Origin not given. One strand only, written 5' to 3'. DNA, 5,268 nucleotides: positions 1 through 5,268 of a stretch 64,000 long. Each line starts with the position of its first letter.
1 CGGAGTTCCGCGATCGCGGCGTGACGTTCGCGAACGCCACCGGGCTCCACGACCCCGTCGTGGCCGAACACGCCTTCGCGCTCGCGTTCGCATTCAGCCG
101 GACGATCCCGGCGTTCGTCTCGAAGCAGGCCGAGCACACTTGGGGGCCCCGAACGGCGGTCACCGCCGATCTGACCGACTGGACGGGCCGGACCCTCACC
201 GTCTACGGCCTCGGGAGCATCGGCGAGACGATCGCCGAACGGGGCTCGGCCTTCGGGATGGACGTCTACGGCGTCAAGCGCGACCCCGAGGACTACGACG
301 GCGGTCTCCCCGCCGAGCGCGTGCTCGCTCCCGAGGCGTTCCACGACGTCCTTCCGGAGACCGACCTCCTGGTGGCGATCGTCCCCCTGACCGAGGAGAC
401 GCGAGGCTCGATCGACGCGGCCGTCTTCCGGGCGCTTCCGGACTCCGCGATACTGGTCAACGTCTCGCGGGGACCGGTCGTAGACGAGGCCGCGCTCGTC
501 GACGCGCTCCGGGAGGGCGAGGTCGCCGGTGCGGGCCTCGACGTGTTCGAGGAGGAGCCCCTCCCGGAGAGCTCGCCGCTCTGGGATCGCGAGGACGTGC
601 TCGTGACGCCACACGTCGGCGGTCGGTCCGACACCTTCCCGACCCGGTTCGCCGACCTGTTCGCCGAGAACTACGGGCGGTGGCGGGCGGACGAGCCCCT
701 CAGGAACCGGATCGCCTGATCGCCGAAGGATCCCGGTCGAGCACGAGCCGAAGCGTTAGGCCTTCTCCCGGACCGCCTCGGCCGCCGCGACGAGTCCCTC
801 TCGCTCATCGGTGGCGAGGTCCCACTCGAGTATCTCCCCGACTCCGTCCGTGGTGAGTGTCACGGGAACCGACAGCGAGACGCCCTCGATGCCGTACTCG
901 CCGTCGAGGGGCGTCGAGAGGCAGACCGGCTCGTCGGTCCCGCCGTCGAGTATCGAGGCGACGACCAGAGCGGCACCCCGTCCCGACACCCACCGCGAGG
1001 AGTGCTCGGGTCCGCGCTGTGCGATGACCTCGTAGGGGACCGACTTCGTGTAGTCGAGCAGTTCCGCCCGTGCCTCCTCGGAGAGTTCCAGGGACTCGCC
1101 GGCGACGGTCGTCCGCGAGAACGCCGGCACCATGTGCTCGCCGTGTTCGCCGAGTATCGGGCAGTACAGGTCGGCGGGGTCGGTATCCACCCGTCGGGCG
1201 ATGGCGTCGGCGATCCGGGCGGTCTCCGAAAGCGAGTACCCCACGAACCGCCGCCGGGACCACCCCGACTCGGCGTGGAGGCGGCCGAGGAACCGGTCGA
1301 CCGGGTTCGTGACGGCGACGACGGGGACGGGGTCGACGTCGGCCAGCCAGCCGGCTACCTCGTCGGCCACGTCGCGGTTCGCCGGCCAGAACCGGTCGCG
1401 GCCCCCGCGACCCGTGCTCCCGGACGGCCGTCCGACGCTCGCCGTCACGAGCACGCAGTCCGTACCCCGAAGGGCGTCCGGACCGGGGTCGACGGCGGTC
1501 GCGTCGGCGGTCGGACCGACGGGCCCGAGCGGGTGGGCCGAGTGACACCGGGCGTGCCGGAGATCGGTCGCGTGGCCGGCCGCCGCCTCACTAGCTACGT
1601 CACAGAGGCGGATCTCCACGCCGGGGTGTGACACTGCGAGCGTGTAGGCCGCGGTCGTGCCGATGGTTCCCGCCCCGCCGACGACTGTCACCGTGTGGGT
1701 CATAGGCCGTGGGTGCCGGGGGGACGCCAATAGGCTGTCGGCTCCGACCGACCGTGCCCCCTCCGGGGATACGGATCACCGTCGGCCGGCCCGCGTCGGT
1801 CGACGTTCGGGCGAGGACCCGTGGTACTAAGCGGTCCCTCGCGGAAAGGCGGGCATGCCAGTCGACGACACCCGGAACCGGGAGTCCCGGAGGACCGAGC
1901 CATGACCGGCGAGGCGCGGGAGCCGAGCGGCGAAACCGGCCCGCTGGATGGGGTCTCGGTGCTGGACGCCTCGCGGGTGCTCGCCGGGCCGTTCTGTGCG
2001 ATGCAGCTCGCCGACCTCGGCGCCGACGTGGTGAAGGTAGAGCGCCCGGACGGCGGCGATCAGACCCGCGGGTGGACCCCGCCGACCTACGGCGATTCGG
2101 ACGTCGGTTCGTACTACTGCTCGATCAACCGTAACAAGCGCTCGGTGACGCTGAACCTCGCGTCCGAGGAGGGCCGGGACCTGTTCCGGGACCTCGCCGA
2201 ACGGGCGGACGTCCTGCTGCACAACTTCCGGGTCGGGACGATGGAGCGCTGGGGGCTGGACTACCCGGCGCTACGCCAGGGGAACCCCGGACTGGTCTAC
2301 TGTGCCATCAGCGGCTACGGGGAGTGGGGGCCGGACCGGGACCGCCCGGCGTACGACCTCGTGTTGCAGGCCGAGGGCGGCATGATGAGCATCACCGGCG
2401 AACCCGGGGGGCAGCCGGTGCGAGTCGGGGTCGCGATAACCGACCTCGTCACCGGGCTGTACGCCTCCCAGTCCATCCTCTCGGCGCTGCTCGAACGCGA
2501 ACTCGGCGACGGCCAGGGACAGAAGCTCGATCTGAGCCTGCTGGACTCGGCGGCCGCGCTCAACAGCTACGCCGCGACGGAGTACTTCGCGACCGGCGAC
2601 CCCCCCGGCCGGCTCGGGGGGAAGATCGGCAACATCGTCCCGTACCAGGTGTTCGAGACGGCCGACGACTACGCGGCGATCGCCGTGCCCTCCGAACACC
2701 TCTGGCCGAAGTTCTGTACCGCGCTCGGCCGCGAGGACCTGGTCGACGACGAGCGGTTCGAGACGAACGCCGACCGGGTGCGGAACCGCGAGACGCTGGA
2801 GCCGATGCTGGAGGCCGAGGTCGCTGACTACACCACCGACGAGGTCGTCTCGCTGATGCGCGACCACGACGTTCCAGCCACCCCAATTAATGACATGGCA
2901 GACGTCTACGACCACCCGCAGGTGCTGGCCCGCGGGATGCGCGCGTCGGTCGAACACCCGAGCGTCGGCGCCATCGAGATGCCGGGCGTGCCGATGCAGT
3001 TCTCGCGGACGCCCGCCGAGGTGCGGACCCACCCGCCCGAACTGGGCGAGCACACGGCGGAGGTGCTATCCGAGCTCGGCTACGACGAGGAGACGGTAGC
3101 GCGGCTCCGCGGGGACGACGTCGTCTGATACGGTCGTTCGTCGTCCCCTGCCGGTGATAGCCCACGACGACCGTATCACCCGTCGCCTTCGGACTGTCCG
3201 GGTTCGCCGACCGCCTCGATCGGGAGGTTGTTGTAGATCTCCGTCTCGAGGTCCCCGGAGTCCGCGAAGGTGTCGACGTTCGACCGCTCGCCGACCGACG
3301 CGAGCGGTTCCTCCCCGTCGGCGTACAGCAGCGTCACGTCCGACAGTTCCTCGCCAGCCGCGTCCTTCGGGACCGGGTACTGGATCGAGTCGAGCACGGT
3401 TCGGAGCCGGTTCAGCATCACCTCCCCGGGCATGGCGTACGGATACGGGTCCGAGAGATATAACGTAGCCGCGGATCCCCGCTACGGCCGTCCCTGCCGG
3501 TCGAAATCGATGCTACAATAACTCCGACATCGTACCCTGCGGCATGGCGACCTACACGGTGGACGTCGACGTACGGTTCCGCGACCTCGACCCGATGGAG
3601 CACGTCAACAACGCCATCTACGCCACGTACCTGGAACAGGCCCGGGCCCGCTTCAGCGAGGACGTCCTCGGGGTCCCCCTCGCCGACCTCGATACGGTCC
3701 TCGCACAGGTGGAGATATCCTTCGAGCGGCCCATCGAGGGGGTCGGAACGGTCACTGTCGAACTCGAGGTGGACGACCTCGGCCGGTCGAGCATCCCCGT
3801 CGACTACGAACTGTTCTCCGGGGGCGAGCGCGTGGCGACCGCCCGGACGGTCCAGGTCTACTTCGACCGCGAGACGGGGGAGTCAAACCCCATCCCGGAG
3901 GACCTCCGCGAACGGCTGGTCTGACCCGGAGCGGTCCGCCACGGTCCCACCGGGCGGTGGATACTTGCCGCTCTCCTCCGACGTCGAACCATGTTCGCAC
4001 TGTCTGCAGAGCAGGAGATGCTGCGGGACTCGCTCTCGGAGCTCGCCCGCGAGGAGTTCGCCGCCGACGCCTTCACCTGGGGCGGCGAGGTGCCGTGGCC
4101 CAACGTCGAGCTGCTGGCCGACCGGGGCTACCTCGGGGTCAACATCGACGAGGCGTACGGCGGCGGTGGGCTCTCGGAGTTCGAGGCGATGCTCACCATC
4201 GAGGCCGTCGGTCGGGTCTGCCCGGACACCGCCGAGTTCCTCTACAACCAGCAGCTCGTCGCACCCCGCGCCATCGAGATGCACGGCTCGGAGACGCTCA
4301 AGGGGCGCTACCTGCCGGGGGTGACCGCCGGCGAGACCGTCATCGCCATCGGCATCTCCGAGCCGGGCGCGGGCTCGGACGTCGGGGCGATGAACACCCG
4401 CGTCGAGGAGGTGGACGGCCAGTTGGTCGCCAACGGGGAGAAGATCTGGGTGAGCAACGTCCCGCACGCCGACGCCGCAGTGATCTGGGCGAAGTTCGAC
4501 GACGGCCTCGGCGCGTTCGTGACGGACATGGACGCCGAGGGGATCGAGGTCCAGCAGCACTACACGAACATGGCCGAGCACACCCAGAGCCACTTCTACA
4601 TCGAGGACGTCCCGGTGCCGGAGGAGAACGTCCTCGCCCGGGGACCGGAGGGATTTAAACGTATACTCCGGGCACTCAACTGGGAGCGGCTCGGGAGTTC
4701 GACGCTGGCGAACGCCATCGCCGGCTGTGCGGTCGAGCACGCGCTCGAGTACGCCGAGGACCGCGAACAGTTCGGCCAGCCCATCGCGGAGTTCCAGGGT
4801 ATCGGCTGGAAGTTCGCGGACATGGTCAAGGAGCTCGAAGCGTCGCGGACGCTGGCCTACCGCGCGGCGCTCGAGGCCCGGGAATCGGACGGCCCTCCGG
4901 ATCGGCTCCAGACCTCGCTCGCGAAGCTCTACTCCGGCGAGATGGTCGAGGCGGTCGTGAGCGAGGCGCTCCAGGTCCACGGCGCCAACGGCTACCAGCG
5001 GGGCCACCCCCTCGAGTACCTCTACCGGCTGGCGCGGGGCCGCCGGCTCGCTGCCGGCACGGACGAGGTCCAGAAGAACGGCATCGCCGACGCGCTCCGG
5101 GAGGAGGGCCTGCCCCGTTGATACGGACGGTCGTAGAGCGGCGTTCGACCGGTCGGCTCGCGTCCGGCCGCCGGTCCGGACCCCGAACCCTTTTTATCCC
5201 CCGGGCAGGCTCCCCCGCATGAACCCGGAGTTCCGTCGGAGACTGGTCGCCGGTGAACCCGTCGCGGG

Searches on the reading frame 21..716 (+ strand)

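Call 67: search_protein_families(library=pfam, proteins=[window:21-716:+], max_evalue=0.00001)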
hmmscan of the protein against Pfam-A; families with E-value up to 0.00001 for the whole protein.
window:21-716:+ (232 aa): 1 family
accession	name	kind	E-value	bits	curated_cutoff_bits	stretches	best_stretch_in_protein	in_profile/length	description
PF02826.25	2-Hacid_dh_C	-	1.6e-51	174.6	25.1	1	19-200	1-178/178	D-isomer specific 2-hydroxyacid dehydrogenase, NAD binding domain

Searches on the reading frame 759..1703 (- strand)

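Call 67: search_protein_families(library=pfam, proteins=[window:759-1703:-], max_evalue=0.00001)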
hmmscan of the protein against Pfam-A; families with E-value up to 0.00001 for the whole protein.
window:759-1703:- (315 aa): 2 families
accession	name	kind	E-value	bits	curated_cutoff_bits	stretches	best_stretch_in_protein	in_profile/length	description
PF02866.23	Ldh_1_C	-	3.6e-16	60.1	22.6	1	161-311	5-163/174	lactate/malate dehydrogenase, alpha/beta C-terminal domain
PF00056.29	Ldh_1_N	-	4.5e-15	56.4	27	1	5-155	3-141/141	lactate/malate dehydrogenase, NAD binding domain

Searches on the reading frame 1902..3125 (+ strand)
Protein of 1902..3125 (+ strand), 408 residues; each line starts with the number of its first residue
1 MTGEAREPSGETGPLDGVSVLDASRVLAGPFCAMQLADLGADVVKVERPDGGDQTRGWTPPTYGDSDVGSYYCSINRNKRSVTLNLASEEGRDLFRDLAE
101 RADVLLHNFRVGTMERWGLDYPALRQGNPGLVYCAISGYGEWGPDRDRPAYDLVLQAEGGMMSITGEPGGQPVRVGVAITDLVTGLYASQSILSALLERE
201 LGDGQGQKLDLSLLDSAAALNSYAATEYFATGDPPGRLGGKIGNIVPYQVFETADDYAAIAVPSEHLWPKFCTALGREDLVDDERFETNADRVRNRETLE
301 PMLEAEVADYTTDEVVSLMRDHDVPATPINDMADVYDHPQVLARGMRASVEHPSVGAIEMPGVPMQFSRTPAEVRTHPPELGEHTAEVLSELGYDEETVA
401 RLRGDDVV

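Call 64: search_protein_families(library=pfam, proteins=[window:1902-3125:+], max_evalue=0.001)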
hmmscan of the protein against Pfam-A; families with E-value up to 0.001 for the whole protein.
window:1902-3125:+ (408 aa): 1 family
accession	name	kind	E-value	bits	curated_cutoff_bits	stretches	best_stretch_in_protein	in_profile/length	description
PF02515.22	CoA_transf_3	-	9.9e-134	446.5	23.3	1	15-385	1-366/366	CoA-transferase family III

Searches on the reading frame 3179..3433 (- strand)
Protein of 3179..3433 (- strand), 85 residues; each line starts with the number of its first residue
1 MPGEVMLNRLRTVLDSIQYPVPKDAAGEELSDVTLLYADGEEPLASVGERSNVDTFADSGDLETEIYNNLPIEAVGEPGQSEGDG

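Call 64: search_protein_families(library=pfam, proteins=[window:3179-3433:-], max_evalue=0.001)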
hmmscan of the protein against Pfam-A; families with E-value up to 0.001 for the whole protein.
window:3179-3433:- (85 aa): 1 family
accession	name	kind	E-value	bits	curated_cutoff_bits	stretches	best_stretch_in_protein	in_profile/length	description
PF19102.7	DUF5789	-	3.8e-08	33.6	21.7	1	7-77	4-74/75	Family of unknown function (DUF5789)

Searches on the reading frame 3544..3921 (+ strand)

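Call 67: search_protein_families(library=pfam, proteins=[window:3544-3921:+], max_evalue=0.00001)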
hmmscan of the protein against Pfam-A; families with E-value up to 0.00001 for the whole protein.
window:3544-3921:+ (126 aa): 3 families
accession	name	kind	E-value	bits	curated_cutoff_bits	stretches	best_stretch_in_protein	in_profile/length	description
PF13279.12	4HBT_2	-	9.7e-19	68.5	25.5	1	10-125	1-122/122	Thioesterase-like superfamily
PF03061.28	4HBT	-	6.6e-12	46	20.6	1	19-97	2-77/79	Thioesterase superfamily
PF20791.3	Acyl-ACP_TE_C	-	3.4e-06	27.6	21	0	7-102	11-97/101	Acyl-ACP thioesterase C-terminal domain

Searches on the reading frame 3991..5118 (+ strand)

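Call 67: search_protein_families(library=pfam, proteins=[window:3991-5118:+], max_evalue=0.00001)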
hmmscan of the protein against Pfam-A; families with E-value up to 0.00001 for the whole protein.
window:3991-5118:+ (376 aa): 4 families
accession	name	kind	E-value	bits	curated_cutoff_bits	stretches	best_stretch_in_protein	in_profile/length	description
PF00441.29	Acyl-CoA_dh_1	-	2.6e-40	138.4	22.4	1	220-369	2-149/150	Acyl-CoA dehydrogenase, C-terminal domain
PF02771.21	Acyl-CoA_dh_N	-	5.6e-22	78.7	22.9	1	5-115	1-113/113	Acyl-CoA dehydrogenase, N-terminal domain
PF02770.24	Acyl-CoA_dh_M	-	4.1e-17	62.6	33.3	1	119-207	1-97/97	Acyl-CoA dehydrogenase, middle domain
PF08028.16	Acyl-CoA_dh_2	-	5.5e-12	46.6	22.7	1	243-346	10-121/134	Acyl-CoA dehydrogenase, C-terminal domain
